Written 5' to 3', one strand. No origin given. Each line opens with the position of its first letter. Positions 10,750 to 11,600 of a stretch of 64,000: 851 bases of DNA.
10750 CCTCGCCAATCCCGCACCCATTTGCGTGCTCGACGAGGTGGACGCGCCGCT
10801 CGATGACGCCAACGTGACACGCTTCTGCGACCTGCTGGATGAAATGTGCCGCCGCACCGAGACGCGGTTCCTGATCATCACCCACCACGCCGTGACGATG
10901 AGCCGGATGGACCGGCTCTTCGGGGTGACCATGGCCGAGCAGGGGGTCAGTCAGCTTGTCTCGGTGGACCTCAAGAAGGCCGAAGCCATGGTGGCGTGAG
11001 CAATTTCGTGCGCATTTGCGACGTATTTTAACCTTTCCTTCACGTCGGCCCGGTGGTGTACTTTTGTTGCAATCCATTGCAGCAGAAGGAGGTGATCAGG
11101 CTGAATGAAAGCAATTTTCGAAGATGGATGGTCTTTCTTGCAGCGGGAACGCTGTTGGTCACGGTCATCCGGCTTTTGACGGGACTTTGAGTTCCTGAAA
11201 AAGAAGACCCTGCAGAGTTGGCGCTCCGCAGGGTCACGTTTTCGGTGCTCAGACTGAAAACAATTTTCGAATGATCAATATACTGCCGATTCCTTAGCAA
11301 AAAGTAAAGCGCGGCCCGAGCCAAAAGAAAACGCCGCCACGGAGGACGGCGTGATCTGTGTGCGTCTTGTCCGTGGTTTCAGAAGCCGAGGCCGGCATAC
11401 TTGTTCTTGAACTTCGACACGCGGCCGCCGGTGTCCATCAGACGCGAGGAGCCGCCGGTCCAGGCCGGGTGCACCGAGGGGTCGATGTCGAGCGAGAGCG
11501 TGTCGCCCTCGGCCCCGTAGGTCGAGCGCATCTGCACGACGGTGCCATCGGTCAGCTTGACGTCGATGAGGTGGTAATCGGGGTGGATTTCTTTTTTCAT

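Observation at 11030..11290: Candidate type I toxin-antitoxin module between smc and rpmE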

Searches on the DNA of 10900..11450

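Call 3: search_rna_families(source=window, start=10900, end=11450, threshold=evalue, max_evalue=10, show_alignments=3)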
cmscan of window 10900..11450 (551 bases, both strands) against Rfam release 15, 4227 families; matches with E-value up to 10: 8.
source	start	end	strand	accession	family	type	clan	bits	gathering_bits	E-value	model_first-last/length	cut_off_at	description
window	11030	11113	-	RF00301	snoZ256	Gene; snRNA; snoRNA; CD-box;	-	21.5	50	0.045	1-94/94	no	Small nucleolar RNA Z256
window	11197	11302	-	RF01771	rnk_leader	Cis-reg; leader;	-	20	50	0.77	1-109/109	no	Enterobacteria rnk leader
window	11178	11319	+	RF01702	Cyano-2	Gene; sRNA;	-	18.5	40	0.023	1-204/204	no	Cyano-2 RNA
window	10916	11002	-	RF00662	mir-132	Gene; miRNA;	-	16.3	52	1.2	1-84/84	no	mir-132 microRNA precursor family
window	11227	11345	+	RF01954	SOX2OT_exon4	Gene; lncRNA;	-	15.1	40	1.5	1-109/109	no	SOX2 overlapping transcript exon 4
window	11200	11241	-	RF01009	mir-M7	Gene; miRNA;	-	14.4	91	5.1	1-67/67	no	mir-M7 microRNA precursor family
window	11324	11378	+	RF02628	Hrs1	Gene; sRNA;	-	13.1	56.4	9.6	1-74/74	no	Hfq-regulated sRNA 1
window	11203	11273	+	RF02133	HOXB13-AS1_2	Gene; lncRNA;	-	12.1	40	3.3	1-81/81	no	HOXB13 antisense RNA 1 conserved region 2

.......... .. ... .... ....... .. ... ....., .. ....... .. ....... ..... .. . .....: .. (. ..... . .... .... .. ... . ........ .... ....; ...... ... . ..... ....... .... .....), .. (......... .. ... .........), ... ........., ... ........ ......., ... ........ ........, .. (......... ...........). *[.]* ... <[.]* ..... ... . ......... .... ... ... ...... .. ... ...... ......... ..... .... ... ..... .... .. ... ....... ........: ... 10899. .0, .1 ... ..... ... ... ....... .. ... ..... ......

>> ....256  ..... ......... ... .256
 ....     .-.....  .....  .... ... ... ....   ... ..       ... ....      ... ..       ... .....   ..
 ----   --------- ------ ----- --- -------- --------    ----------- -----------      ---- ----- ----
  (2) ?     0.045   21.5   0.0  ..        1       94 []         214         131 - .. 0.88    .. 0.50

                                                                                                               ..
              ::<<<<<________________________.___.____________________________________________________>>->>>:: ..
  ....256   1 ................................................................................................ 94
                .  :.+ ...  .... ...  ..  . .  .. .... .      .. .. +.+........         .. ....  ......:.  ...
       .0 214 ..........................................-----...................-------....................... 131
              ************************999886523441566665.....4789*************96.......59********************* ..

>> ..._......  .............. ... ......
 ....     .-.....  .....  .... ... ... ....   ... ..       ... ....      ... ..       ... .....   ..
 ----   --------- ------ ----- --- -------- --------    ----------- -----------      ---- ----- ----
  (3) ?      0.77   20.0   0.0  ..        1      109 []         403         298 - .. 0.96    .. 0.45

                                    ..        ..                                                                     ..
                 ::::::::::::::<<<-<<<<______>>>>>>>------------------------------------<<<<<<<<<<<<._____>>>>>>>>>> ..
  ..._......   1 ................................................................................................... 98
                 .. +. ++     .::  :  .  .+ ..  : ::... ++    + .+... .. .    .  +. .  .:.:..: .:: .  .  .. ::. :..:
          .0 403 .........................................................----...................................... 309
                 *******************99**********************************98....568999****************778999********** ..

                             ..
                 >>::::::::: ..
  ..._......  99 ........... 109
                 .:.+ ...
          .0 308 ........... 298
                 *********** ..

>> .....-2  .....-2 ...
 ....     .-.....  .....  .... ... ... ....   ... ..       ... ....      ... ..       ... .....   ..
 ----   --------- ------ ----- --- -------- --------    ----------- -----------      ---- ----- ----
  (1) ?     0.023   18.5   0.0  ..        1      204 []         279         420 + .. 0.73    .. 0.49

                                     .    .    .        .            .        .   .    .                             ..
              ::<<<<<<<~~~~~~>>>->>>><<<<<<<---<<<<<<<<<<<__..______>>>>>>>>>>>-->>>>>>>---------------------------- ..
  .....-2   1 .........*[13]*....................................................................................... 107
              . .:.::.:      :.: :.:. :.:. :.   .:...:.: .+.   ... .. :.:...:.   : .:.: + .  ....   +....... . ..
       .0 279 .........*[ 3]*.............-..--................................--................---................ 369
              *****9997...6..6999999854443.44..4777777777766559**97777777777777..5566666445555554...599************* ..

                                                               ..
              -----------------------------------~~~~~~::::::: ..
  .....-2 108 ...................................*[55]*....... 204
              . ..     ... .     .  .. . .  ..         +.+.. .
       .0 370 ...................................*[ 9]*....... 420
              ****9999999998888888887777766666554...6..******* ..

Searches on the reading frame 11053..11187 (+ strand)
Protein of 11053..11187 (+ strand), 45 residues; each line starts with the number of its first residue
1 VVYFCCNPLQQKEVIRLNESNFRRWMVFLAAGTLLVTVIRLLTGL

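Call 13: find_homologous_proteins(query=window:11053-11187:+, max_evalue=10)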
Query window:11053-11187:+ (45 aa): 3 proteins with E <= 10 among 3 candidates.
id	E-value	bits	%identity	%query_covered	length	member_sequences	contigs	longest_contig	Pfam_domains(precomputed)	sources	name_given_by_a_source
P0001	5.7e-21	89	96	100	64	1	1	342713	-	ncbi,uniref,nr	ncbi:hypothetical protein [Roseovarius sp.]|uniref:hypothetical protein n=1 Tax=Roseovarius sp. TaxI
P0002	8.8e-16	73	83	93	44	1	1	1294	-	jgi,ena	-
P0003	2.9e-13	65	92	82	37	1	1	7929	-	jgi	-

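Call 15: search_protein_families(library=pfam, proteins=[window:11053-11187:+], max_evalue=10)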
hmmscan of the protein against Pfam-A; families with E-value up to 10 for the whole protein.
window:11053-11187:+ (45 aa): 2 families
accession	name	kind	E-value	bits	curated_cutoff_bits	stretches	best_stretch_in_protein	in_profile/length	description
PF17090.10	Ytca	-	0.05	14.6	28.8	1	20-42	9-31/62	YtcA family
PF21847.1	DUF6906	-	0.075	13.3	23.6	1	10-38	10-38/50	Domain of unknown function (DUF6906)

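Call 16: search_protein_families(library=ncbifam, proteins=[window:11053-11187:+], max_evalue=10)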
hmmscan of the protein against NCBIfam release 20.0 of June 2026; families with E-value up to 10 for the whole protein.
window:11053-11187:+ (45 aa): 1 family
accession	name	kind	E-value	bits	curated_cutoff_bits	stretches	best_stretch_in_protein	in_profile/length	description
NF010306.0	PRK13743.1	equivalog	0.018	14.8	144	1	15-42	34-61/140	F-type conjugal transfer protein TrbF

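Call 17: find_encoding_contigs(protein=P0001, flank=3000, max_places=4)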
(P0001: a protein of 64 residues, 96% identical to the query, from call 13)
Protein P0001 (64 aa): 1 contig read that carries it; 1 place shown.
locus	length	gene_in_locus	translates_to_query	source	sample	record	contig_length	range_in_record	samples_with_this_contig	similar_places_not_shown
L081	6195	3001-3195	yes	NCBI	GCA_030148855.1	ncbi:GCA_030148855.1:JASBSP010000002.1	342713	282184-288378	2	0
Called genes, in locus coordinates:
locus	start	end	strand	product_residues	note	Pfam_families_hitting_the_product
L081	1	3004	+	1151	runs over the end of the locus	PF02463:SMC_N, PF13175:AAA_15 (weak), PF13304:AAA_21 (weak), PF13476:AAA_23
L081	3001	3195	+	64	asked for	-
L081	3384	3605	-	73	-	PF01197:Ribosomal_L31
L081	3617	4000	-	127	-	PF01245:Ribosomal_L19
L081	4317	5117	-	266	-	PF01746:tRNA_m1G_MT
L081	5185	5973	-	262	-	-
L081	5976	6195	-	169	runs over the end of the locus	PF01782:RimM, PF05239:PRC, PF24986:PRC_RimM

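Call 18: find_encoding_contigs(protein=P0002, flank=3000, max_places=4)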
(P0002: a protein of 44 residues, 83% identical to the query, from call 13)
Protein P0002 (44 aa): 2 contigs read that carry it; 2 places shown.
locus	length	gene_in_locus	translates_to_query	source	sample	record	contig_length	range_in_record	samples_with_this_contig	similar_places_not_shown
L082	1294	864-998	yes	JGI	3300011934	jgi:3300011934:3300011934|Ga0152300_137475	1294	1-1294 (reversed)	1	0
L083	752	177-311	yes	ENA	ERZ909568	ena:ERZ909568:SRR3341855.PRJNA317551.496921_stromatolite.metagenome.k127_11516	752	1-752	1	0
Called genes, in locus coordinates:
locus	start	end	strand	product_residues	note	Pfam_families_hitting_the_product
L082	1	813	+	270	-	?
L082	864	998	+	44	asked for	-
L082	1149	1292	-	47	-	?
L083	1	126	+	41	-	?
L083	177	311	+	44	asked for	-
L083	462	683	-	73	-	PF01197:Ribosomal_L31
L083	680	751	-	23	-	?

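Call 19: find_encoding_contigs(protein=P0003, flank=3000, max_places=4)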
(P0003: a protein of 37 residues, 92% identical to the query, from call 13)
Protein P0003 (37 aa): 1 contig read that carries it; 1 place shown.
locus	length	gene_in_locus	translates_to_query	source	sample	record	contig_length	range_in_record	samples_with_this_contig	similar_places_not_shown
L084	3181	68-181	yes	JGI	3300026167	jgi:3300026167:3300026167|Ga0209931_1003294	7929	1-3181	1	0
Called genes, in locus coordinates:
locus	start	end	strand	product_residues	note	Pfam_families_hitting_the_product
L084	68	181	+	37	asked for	-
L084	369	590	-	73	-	PF01197:Ribosomal_L31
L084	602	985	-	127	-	PF01245:Ribosomal_L19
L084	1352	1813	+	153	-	-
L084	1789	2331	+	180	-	-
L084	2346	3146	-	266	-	PF01746:tRNA_m1G_MT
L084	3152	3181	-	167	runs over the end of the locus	PF01782:RimM, PF05239:PRC, PF24986:PRC_RimM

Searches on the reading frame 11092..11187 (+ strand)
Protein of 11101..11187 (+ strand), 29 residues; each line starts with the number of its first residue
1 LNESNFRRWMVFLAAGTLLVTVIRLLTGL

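Call 15: search_protein_families(library=pfam, proteins=[window:11101-11187:+, window:11105-11176:+], max_evalue=10)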
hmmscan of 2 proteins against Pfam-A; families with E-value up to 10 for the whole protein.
seq(29 aa): 1 family
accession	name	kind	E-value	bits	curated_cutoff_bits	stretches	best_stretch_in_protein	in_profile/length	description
PF17090.10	Ytca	-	0.027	15.4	28.8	1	4-26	9-31/62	YtcA family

seq(24 aa): 0 families

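Call 16: search_protein_families(library=ncbifam, proteins=[window:11101-11187:+], max_evalue=10)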
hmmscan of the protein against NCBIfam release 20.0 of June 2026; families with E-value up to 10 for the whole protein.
seq(29 aa): 2 families
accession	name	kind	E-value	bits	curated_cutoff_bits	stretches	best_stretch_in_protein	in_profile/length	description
NF010306.0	PRK13743.1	equivalog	0.019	14.7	144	1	5-26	40-61/140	F-type conjugal transfer protein TrbF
NF033486.1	harvest_ssl1498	equivalog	0.1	12.5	45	1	7-26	29-48/53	photosystem II assembly protein Psb34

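Call 29: find_related_loci(query=A4, collection=metagenome_contigs, flank=1500)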
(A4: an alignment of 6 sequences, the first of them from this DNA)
Query A4 (29 aa) in metagenome_contigs; peptide patterns used: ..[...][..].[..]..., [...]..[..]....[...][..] (x = any residue, [..] = any of these).
482 stretches matched a pattern; 31 encode a relative of the query (tblastn E <= 1e-3); 31 distinct loci.
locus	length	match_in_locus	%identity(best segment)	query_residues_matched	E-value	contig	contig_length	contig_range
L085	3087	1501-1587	97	1-29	1e-14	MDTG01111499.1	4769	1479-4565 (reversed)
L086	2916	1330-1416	93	1-29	2e-14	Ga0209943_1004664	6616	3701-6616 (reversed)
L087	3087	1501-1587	90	1-29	6e-14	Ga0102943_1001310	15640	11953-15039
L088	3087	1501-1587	83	1-29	9e-13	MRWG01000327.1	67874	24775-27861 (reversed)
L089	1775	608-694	83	1-29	9e-13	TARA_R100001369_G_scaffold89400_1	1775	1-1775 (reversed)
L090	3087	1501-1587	86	1-29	1e-12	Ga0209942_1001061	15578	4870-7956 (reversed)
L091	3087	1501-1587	86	1-29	1e-12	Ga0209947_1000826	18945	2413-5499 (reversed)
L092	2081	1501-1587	86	1-29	1e-12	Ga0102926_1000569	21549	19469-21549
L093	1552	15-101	79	1-29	2e-12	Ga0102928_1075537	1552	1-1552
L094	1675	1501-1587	76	1-29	5e-12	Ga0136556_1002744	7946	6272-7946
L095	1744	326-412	72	1-29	7e-12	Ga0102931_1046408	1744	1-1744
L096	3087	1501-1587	72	1-29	3e-11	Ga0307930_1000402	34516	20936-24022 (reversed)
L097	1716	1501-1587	69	1-29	4e-10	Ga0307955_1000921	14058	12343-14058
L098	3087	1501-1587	69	1-29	4e-10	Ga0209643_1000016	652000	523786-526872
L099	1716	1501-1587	69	1-29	4e-10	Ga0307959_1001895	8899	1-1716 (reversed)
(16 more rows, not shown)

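Call 34: search_protein_representatives(alignment_id=A3)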
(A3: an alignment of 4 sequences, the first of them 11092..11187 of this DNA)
Query: 4 sequences, 44 profile positions. Proteins with E-value up to 0.001 (for the whole library): 32; up to 1e-10: 4; up to 1e-30: 0. The best 32 are listed.
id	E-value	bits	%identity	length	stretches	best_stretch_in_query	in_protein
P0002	4.8e-29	115.7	-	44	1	1-44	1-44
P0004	2.0e-15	72.1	-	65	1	5-43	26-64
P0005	9.8e-12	60.3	-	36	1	8-43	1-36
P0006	3.6e-11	58.5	-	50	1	2-42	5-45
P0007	1.3e-10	56.7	-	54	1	4-43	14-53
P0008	1.6e-10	56.4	-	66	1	3-43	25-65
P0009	2.3e-10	55.9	-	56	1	2-43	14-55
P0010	1.3e-09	53.5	-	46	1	4-43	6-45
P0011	6.6e-09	51.2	-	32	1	15-43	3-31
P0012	8.9e-09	50.8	-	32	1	15-43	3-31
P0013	2.6e-08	49.3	-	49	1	11-43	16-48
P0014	2.7e-08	49.2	-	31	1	15-43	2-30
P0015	4.5e-08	48.5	-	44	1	10-43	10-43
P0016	4.9e-07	45.2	-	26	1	20-43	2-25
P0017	5.1e-07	45.2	-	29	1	17-43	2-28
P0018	6.9e-07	44.8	-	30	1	16-43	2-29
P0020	2.7e-06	42.8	-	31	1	16-44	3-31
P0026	3.9e-05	39.1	-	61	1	16-43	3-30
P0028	6.6e-05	38.4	-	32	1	16-40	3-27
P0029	7.4e-05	38.2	-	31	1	18-44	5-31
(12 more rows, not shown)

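Call 50: list_cluster_members(proteins=[P0004, P0007, P0009, P0011, P0014, P0018, P0020, P0026, P0028, P0029])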
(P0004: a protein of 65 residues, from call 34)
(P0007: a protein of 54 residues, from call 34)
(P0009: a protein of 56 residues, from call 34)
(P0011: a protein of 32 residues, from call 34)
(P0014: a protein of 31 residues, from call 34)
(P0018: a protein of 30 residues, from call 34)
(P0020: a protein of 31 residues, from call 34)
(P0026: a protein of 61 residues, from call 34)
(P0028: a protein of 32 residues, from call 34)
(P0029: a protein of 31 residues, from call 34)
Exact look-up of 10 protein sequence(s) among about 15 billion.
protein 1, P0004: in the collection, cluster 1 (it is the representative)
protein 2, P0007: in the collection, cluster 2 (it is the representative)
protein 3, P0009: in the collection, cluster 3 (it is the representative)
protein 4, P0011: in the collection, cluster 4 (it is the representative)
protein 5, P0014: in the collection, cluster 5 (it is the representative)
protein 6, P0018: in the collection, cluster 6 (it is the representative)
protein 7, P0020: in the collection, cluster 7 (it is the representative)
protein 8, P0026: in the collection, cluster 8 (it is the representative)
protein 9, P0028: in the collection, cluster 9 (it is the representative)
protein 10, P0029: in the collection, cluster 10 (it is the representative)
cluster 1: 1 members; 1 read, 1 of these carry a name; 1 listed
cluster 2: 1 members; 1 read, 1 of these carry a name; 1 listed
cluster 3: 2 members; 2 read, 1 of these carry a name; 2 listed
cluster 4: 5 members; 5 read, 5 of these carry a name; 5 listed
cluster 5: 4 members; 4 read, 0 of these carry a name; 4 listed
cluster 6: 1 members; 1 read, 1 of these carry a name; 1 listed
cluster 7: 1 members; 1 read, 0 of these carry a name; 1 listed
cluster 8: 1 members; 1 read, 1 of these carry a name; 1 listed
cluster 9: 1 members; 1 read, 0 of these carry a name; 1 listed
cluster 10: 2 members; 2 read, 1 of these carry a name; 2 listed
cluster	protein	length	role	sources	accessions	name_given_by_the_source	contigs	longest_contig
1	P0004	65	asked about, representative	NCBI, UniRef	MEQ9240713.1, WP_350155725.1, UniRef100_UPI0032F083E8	hypothetical protein [Roseovarius indicus] | hypothetical protein n=1 Tax=Roseovarius indicus TaxID=540747 RepID=UPI0032F083E8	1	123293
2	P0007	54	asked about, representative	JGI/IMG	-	hypothetical protein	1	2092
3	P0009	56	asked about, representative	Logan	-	-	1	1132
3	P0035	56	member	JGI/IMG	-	hypothetical protein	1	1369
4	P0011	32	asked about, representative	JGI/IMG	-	hypothetical protein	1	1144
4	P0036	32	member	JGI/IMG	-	hypothetical protein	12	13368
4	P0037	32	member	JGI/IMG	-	hypothetical protein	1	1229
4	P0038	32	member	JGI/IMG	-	hypothetical protein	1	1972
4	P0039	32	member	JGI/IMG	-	hypothetical protein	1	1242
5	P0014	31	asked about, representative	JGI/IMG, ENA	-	-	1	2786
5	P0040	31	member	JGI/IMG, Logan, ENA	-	-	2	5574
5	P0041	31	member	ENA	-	-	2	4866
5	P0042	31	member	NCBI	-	-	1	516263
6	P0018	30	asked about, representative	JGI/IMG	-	hypothetical protein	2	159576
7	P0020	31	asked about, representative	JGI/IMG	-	-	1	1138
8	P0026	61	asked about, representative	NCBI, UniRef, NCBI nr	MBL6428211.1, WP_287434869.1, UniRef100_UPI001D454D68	MAG: hypothetical protein HOY44_11835 [Maritimibacter sp.] | hypothetical protein n=1 Tax=Maritimibacter sp. TaxID=2003363 RepID=UPI001D454D68 | hypothetical protein [Maritimibacter sp.]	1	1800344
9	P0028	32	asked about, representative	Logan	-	-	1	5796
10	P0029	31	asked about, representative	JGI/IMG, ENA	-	hypothetical protein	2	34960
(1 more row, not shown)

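Call 51: find_encoding_contigs(protein=P0026, flank=2500, max_places=2)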
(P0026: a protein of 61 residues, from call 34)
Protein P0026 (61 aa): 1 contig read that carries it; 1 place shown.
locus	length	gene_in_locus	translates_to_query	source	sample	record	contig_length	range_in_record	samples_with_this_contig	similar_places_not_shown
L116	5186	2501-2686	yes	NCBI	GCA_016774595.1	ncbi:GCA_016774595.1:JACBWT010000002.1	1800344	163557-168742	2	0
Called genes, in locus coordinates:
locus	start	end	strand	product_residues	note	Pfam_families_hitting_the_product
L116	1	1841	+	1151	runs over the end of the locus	PF02463:SMC_N, PF13175:AAA_15 (weak), PF13304:AAA_21 (weak), PF13476:AAA_23, PF06470:SMC_hinge (weak)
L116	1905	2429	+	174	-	PF10722:YbjN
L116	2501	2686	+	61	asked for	-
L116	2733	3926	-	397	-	PF13406:SLT_2, PF01471:PG_binding_1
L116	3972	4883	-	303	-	PF03186:CobD_Cbib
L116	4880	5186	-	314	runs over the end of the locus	PF00155:Aminotran_1_2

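Call 52: find_encoding_contigs(protein=P0018, flank=2500, max_places=2)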
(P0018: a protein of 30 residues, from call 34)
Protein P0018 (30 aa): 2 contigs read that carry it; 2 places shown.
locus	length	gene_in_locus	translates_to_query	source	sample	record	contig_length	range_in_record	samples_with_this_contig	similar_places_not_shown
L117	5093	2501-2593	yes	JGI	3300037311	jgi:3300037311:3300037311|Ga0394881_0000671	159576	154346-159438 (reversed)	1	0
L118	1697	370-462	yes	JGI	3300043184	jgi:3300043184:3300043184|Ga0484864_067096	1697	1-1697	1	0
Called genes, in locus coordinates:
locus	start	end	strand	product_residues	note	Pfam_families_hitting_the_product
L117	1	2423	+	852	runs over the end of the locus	?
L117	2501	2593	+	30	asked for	-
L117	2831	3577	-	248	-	PF01027:Bax1-I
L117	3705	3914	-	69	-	PF06568:YjiS-like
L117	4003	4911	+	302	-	PF00126:HTH_1, PF03466:LysR_substrate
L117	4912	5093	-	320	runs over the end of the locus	PF08240:ADH_N, PF00107:ADH_zinc_N, PF13602:ADH_zinc_N_2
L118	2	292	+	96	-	?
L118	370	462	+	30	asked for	-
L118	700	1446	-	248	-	PF01027:Bax1-I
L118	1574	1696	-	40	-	?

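Call 65: search_solved_structures(query=A4, max_evalue=10)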
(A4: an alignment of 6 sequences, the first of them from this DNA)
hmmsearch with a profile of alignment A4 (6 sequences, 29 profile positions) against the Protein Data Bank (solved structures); distinct sequences matched with E-value up to 10: 3.
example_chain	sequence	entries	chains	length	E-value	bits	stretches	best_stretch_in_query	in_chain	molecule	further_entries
1umr_A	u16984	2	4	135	0.1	15.3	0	2-11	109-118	CONVULXIN ALPHA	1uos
9qr1_B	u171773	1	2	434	1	12.1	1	7-23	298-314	Methyl-coenzyme M reductase subunit beta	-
9qqt_B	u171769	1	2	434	1.1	12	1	7-23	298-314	Methyl-coenzyme M reductase subunit beta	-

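Call 67: search_dna_similar(query=window:11101-11187:+, collection=plasmids, mode=protein, max_evalue=1, max_rows=20)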
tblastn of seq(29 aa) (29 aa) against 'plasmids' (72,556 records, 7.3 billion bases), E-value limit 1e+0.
No match.

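Call 68: search_dna_similar(query=window:11101-11187:+, collection=phages, mode=protein, max_evalue=1, max_rows=10)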
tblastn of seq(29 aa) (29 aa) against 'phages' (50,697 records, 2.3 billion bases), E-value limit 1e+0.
No match.

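Call 79: find_encoding_contigs(protein=P0004, flank=2000, max_places=2)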
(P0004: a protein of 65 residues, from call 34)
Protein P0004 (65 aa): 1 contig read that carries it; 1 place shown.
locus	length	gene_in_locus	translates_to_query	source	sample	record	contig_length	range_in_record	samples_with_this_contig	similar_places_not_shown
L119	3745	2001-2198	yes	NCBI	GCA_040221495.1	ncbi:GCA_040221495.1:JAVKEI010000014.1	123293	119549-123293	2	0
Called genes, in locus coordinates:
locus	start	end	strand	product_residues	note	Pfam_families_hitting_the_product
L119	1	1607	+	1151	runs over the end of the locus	PF02463:SMC_N, PF13175:AAA_15, PF13304:AAA_21 (weak), PF13476:AAA_23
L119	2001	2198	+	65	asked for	-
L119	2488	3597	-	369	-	PF22020:RlmL_1st, PF01170:UPF0020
